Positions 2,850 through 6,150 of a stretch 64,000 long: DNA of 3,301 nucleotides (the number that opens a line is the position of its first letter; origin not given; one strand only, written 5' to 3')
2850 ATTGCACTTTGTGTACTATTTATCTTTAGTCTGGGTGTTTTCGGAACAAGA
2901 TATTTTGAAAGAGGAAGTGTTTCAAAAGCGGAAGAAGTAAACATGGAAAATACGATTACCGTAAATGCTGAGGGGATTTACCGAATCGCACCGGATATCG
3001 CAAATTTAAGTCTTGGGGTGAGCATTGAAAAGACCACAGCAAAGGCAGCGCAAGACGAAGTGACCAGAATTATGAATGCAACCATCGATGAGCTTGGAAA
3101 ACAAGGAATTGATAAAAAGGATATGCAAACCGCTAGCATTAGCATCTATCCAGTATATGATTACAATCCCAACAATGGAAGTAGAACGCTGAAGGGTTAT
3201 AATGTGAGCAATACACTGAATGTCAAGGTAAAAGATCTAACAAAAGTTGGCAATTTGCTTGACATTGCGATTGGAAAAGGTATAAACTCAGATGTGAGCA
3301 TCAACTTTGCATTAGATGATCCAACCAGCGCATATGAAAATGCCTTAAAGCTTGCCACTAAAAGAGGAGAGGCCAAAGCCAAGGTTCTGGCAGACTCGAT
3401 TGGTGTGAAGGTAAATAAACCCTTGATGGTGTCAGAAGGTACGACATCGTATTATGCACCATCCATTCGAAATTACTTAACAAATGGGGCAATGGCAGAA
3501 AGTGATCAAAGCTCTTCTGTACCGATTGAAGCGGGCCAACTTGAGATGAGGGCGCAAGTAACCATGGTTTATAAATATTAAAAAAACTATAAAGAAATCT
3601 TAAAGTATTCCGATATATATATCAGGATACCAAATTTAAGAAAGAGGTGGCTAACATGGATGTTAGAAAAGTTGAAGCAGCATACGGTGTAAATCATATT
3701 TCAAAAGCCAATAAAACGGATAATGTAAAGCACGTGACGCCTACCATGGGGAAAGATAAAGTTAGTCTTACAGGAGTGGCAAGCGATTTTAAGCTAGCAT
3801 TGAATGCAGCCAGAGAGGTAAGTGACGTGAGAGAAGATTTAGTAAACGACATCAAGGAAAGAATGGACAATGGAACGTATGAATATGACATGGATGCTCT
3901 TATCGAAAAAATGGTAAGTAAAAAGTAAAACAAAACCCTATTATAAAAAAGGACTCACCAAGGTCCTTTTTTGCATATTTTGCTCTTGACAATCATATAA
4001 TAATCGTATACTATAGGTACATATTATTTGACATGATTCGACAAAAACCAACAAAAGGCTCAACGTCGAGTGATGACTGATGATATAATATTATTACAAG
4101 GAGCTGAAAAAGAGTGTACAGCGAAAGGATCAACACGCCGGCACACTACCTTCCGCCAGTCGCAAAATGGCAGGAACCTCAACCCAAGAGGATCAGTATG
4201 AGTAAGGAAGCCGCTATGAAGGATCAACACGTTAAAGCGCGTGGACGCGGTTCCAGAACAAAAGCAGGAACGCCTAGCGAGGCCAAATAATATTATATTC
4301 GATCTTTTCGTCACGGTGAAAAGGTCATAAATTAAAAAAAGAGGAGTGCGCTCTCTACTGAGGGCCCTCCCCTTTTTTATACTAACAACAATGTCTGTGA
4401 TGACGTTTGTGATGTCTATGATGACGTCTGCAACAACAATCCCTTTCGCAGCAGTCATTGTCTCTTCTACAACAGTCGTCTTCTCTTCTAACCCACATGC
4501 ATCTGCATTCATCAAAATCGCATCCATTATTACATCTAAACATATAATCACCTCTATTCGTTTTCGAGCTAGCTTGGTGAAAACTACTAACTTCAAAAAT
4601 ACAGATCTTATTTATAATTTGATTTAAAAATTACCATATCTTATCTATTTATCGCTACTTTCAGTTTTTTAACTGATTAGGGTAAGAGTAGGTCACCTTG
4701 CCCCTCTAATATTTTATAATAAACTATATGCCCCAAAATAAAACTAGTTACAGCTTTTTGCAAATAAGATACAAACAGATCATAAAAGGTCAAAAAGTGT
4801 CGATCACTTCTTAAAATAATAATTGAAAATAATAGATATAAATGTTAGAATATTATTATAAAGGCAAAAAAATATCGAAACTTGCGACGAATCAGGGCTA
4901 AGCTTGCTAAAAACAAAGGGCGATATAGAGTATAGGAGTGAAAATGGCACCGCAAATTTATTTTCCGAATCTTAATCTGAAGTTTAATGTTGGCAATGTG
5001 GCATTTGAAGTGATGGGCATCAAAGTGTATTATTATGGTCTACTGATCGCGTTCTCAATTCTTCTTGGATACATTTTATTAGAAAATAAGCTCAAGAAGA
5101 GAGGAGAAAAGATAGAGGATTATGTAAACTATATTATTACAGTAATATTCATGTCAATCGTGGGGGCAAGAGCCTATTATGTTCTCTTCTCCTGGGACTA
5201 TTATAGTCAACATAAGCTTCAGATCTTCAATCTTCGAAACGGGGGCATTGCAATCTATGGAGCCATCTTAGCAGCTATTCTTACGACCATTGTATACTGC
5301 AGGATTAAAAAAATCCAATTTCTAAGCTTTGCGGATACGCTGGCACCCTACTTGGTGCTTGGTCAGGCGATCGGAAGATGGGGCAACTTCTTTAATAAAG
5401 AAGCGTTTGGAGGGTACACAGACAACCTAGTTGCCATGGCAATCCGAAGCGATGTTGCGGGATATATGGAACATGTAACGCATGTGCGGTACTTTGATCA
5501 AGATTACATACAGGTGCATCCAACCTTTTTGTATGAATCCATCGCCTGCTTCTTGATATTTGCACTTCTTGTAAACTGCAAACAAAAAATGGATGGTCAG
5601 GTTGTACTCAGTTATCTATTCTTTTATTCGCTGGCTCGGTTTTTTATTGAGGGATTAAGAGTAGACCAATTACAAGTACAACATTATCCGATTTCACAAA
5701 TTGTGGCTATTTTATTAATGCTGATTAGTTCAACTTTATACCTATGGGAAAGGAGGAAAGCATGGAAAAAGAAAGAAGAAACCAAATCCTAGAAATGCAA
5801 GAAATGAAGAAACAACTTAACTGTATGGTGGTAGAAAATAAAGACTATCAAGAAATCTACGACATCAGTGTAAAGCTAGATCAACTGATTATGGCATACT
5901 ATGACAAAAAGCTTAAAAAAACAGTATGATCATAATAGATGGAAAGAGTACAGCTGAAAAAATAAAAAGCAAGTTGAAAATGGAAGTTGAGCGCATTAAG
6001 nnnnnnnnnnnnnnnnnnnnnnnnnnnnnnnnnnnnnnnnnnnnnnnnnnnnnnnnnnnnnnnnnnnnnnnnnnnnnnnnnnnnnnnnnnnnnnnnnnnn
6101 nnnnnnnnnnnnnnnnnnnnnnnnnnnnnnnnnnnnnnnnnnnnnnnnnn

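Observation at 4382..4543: Unannotated 53-aa Cys/His/Arg-rich small ORF convergent with the RNA candidate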

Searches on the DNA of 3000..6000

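Call 4: search_rna_families(source=window, start=3000, end=6000, threshold=evalue, max_evalue=1, show_alignments=2)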
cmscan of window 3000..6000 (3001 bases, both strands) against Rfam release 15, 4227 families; matches with E-value up to 1: 0.
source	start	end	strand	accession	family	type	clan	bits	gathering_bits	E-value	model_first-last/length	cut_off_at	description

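Call 78: search_rna_families(source=window, start=3980, end=4800, threshold=evalue, max_evalue=10, show_alignments=2)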
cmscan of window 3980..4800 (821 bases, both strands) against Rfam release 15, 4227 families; matches with E-value up to 10: 5.
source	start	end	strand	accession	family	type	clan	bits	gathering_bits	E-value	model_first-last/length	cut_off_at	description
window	4282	4382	+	RF01606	plasmodium_snoR31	Gene; snRNA; snoRNA; HACA-box;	-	24.2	60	0.88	1-145/145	no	small nucleolar RNA snoR31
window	4516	4558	-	RF00355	snoR28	Gene; snRNA; snoRNA; CD-box;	-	19.7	45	0.95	1-78/78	no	Small nucleolar RNA snoR28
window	4642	4742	-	RF02062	STnc361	Gene; sRNA;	-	18.3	80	5.6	1-150/150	no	Salmonella enterica sRNA STnc361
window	4560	4633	+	RF02792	sRNA162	Gene; antisense;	-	14.3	78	9.3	1-190/190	no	Archaeal Small RNA 162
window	4451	4563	-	RF02191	TCL6_1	Gene; lncRNA;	-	12.8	60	4.2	1-113/113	no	T-cell leukemia/lymphoma 6 conserved region 1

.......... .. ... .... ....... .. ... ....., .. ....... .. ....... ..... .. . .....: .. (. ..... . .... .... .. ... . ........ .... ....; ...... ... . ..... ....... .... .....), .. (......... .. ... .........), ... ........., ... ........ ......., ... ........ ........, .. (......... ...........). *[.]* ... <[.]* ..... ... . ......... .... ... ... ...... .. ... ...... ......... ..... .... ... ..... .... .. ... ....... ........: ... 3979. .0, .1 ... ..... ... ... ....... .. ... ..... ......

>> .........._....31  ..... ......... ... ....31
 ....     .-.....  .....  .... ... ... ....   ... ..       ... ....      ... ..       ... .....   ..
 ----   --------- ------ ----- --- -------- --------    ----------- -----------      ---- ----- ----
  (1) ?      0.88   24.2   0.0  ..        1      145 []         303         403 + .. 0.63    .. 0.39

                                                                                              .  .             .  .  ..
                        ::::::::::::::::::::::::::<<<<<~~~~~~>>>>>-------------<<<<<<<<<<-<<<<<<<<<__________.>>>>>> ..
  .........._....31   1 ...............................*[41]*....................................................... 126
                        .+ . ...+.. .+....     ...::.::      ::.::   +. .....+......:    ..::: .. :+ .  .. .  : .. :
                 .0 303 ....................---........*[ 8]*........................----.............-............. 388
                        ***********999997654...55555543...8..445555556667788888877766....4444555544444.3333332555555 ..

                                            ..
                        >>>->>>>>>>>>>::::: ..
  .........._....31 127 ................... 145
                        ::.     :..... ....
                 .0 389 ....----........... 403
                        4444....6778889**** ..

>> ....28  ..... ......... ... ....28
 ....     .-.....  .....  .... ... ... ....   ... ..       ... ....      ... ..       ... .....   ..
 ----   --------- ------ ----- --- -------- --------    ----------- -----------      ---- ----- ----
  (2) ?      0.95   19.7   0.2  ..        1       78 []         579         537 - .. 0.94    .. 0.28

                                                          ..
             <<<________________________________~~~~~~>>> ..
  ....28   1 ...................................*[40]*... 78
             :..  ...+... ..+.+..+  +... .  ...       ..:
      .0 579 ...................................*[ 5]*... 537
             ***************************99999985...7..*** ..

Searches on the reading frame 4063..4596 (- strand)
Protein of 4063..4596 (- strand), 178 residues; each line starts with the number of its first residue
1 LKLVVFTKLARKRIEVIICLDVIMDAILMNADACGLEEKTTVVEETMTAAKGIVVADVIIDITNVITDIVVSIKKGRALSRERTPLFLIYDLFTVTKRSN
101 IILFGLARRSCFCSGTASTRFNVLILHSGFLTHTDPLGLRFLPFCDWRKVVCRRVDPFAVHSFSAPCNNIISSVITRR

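Call 43: list_cluster_members(proteins=[window:4063-4596:-, window:4063-4551:-, window:4063-4527:-, window:4063-4512:-, window:4346-4624:+, window:4391-4624:+, window:4114-4287:+, window:3647-3925:+, window:5744-5926:+])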
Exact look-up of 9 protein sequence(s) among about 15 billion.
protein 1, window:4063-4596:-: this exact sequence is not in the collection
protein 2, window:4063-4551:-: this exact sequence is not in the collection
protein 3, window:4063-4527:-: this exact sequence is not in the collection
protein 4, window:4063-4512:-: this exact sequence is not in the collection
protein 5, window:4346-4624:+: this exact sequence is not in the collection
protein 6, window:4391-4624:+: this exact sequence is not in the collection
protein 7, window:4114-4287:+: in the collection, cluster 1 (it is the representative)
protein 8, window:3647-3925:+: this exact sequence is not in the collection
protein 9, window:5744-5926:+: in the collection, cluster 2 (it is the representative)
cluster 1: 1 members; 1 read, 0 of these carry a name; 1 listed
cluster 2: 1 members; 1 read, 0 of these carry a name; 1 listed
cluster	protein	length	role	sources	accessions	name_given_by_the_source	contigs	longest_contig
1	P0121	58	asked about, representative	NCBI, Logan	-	-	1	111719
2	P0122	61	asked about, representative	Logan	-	-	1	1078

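Call 44: find_encoding_contigs(protein=P0121, flank=3000)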
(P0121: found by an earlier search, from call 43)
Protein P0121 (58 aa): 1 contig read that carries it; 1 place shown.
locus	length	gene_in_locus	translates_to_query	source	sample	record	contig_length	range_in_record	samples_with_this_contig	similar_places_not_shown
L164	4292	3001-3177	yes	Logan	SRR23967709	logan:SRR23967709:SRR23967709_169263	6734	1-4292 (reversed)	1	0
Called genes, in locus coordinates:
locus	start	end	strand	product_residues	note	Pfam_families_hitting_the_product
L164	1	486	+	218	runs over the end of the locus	PF07638:Sigma70_ECF (weak), PF12645:HTH_16 (faint), PF04542:Sigma70_r2, PF08281:Sigma70_r4_2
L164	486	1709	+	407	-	PF14257:DUF4349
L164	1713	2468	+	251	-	PF04402:SIMPL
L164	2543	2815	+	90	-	PF04316:FlgM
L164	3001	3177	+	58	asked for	-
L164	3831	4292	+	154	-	?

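Call 59: search_protein_families(library=pfam, proteins=[window:4063-4596:-], max_evalue=10)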
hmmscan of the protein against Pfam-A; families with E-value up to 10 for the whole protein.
window:4063-4596:- (178 aa): 0 families

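Call 60: search_protein_families(library=ncbifam, proteins=[window:4063-4596:-], max_evalue=10)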
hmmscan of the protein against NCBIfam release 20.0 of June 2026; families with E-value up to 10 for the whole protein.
window:4063-4596:- (178 aa): 0 families

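Call 74: find_homologous_proteins(query=window:4063-4596:-, max_evalue=1)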
Query window:4063-4596:-: 158 candidates shared short words with the query, none scored E <= 1.

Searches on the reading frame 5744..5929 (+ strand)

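Call 47: search_protein_families(library=pfam, proteins=[window:5744-5929:+], max_evalue=0.01)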
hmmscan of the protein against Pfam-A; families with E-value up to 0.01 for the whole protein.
window:5744-5929:+ (61 aa): 1 family
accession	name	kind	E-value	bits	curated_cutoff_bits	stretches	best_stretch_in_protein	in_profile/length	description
PF09388.15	SpoOE-like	-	2.8e-05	24.4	23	1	17-53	4-41/42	Spo0E like sporulation regulatory protein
